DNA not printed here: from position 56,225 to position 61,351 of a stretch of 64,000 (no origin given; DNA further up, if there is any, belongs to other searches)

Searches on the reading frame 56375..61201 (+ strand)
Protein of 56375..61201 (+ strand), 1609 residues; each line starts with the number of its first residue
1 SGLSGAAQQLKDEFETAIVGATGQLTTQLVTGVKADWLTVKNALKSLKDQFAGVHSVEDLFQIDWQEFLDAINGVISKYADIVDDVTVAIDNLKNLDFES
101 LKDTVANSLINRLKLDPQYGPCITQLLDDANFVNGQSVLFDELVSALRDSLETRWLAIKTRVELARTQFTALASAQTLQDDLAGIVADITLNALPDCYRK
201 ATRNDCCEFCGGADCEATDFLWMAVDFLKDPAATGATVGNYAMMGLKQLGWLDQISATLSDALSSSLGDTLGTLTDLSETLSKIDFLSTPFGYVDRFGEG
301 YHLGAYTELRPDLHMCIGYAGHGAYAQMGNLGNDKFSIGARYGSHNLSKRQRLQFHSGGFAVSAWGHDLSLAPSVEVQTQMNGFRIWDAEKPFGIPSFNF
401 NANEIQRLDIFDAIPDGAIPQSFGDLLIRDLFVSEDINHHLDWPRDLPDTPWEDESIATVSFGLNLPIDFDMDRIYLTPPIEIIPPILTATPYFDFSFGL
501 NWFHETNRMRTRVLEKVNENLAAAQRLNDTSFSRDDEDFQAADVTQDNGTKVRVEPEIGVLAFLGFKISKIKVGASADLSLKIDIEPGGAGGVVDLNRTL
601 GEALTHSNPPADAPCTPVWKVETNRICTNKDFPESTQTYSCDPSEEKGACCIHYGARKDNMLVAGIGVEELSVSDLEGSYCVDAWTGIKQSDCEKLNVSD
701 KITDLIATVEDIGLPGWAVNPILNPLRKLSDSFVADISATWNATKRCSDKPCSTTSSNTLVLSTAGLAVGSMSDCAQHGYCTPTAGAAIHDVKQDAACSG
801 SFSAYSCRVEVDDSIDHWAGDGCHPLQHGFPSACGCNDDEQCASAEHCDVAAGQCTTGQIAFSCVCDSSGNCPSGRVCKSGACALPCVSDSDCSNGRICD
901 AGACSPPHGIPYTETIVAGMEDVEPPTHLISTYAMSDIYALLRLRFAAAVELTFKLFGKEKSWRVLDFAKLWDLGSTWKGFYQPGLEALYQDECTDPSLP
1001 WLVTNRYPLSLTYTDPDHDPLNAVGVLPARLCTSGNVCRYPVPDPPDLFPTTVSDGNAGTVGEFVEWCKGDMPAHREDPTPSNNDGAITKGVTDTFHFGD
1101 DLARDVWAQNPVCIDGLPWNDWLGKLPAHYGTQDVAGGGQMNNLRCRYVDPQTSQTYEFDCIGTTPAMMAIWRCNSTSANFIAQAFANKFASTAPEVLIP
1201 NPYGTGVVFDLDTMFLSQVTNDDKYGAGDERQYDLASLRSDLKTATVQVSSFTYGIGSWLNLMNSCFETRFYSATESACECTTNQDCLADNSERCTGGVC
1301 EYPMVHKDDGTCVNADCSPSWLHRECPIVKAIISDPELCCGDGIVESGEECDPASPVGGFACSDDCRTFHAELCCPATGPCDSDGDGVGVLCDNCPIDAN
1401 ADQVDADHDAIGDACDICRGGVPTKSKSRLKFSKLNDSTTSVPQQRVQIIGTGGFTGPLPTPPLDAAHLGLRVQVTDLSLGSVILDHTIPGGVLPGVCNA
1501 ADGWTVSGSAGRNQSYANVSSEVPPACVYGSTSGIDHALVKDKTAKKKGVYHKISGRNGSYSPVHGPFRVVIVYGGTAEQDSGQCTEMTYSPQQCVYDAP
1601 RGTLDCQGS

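Call 17: find_homologous_proteins(query=window:56375-61201:+, max_evalue=0.001)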
Query window:56375-61201:+ (1609 aa): 23 proteins with E <= 0.001 among 8000 candidates.
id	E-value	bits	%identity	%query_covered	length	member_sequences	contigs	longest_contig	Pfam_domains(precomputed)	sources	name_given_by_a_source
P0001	0.0e+0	3818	100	100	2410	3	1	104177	-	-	-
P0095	0.0e+0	1787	50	100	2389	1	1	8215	-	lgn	-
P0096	0.0e+0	1093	40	49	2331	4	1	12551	PF13540.13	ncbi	-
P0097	0.0e+0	1064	40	50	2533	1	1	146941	-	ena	-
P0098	0.0e+0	1062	39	50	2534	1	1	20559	-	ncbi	-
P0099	0.0e+0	1055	40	49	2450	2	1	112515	PF13540.13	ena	-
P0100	0.0e+0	1049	40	49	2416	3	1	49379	PF13540.13,PF25390.2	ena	-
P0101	0.0e+0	1029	39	49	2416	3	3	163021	-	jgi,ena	-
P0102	5.7e-298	1010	38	49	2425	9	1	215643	-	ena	-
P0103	2.2e-296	1005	39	48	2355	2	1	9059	PF13540.13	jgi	jgi:MYXO-CTERM domain-containing protein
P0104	6.0e-291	987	38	52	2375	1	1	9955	PF13385.14,PF13540.13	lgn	-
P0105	7.8e-256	870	37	85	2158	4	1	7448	-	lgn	-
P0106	1.3e-250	853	39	49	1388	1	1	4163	PF13540.13,PF25390.2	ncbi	ncbi:MAG: hypothetical protein ACJAYU_005228, partial [Bradymonadia bacterium]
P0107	3.8e-250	851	38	45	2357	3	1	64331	-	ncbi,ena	-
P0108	8.9e-250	850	36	50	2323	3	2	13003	-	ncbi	-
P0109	3.3e-227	775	35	83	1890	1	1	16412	-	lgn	-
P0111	5.3e-196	672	33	83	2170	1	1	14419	-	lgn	-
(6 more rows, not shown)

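Call 20: find_encoding_contigs(protein=P0102, flank=10000, max_places=2)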
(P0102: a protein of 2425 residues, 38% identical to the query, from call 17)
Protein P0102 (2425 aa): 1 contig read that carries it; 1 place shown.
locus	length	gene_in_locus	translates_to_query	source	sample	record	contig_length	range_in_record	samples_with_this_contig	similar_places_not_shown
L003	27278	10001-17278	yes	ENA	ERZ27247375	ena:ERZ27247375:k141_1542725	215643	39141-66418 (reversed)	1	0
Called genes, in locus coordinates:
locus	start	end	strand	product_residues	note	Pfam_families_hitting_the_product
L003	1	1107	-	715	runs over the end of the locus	PF01544:CorA (weak)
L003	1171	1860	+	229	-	PF13428:TPR_14 (faint)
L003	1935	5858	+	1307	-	PF11617:Cu-binding_MopE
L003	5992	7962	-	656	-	PF11617:Cu-binding_MopE, PF00059:Lectin_C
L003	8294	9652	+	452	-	PF07396:Porin_O_P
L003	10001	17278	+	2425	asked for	-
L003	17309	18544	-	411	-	PF03435:Sacchrp_dh_NADP (weak)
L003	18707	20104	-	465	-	PF07399:Na_H_antiport_3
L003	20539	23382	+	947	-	PF12705:PDDEXK_1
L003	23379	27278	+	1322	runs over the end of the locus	PF00580:UvrD-helicase, PF13245:AAA_19, PF13361:UvrD_C, PF13538:UvrD_C_2 (faint), PF12705:PDDEXK_1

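Call 21: find_encoding_contigs(protein=P0101, flank=10000, max_places=2)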
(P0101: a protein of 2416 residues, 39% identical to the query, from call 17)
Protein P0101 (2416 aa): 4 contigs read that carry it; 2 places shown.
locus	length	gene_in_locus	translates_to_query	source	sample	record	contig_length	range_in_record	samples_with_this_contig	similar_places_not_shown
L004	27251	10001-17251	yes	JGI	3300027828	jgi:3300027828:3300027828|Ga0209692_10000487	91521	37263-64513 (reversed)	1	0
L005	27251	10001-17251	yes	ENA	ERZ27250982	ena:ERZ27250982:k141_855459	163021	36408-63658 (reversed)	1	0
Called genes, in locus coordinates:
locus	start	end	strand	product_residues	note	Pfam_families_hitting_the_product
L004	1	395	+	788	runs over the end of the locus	PF07715:Plug, PF00593:TonB_dep_Rec_b-barrel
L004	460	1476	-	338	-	PF03544:TonB_C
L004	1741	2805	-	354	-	PF05171:HemS, PF06228:ChuX_HutX, PF05171:HemS, PF06228:ChuX_HutX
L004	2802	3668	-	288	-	PF00005:ABC_tran, PF02463:SMC_N (faint), PF13304:AAA_21 (faint)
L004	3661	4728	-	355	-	PF01032:FecCD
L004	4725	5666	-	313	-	PF01497:Peripla_BP_2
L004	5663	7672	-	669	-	PF07715:Plug, PF00593:TonB_dep_Rec_b-barrel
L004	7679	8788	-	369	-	-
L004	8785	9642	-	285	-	PF14064:HmuY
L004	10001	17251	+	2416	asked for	-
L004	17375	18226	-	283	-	PF00106:adh_short, PF13561:adh_short_C2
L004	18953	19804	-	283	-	PF21088:MS_channel_1st (weak), PF00924:MS_channel_2nd, PF21082:MS_channel_3rd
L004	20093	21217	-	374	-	-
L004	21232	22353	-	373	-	-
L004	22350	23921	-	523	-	-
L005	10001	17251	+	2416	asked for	-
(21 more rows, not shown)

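Call 22: find_encoding_contigs(protein=P0097, flank=10000, max_places=2)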
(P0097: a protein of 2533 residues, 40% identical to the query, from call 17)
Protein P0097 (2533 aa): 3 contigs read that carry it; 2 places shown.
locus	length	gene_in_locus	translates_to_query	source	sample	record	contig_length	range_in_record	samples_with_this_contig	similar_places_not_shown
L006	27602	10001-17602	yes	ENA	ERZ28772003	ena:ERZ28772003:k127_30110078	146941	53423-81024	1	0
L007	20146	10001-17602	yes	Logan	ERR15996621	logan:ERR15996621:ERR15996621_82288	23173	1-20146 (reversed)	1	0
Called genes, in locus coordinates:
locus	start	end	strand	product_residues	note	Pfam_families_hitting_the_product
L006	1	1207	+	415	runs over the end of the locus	PF01546:Peptidase_M20 (weak), PF04389:Peptidase_M28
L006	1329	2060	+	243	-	-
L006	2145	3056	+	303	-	PF19777:DUF6263 (weak)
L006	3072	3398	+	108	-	PF08713:DNA_alkylation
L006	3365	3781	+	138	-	PF08713:DNA_alkylation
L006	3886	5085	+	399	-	-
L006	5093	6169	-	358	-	PF25085:DUF7802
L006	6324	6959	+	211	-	PF00440:TetR_N, PF16859:TetR_C_11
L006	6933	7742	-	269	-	PF13409:GST_N_2 (weak), PF13417:GST_N_3 (weak), PF13410:GST_C_2 (faint), PF00043:GST_C (weak)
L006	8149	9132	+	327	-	-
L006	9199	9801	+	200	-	PF09360:zf-CDGSH, PF06902:Fer4_19 (weak), PF09360:zf-CDGSH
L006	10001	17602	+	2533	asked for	-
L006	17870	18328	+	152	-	-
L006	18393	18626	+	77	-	-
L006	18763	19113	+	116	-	PF01471:PG_binding_1, PF09374:PG_binding_3 (faint)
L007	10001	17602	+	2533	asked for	-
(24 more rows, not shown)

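Call 23: find_encoding_contigs(protein=P0095, flank=10000, max_places=3)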
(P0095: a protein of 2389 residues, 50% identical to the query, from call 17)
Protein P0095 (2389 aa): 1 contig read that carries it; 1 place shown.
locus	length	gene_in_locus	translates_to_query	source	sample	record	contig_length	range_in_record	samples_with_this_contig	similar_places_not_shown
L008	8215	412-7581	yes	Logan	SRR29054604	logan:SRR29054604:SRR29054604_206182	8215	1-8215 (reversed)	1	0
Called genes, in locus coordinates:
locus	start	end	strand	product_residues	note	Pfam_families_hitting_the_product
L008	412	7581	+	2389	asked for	-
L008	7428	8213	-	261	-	?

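Call 24: find_encoding_contigs(protein=P0109, flank=10000, max_places=2)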
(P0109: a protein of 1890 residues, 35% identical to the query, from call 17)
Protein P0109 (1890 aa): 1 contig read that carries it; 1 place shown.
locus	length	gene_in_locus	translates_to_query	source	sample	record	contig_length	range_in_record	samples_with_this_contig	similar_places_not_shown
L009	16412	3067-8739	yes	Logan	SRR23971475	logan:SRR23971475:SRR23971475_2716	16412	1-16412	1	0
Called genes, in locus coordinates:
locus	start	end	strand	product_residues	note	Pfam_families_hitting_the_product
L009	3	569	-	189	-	?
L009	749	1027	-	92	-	PF09313:TehB-like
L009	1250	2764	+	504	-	PF01235:Na_Ala_symp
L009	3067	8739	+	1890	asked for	-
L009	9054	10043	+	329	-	-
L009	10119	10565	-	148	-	PF00583:Acetyltransf_1, PF13673:Acetyltransf_10 (weak), PF13508:Acetyltransf_7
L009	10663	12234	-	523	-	PF00392:GntR, PF00155:Aminotran_1_2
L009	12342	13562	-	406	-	PF04536:TPM_phosphatase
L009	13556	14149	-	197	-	-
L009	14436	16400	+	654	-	PF00884:Sulfatase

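Call 25: find_encoding_contigs(protein=P0111, flank=10000, max_places=2)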
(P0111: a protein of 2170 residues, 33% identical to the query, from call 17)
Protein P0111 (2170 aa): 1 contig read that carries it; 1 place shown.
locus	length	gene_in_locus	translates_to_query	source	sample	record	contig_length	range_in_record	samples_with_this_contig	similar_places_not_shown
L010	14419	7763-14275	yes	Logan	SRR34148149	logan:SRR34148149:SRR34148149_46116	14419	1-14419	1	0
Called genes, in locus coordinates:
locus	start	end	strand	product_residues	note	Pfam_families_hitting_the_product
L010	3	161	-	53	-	?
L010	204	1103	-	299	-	PF12158:DUF3592 (faint)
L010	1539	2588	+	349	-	PF12625:Arabinose_bd, PF12833:HTH_18, PF00165:HTH_AraC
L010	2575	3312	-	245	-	PF01925:TauE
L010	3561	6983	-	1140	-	-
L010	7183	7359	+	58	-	-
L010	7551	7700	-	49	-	-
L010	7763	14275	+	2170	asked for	-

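Call 74: search_protein_families(library=pfam, proteins=[L008:7428-8213:-], max_evalue=1)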
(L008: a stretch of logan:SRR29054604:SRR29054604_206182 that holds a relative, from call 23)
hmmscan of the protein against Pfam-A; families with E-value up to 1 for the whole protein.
L008:7428-8213:- (261 aa): 0 families
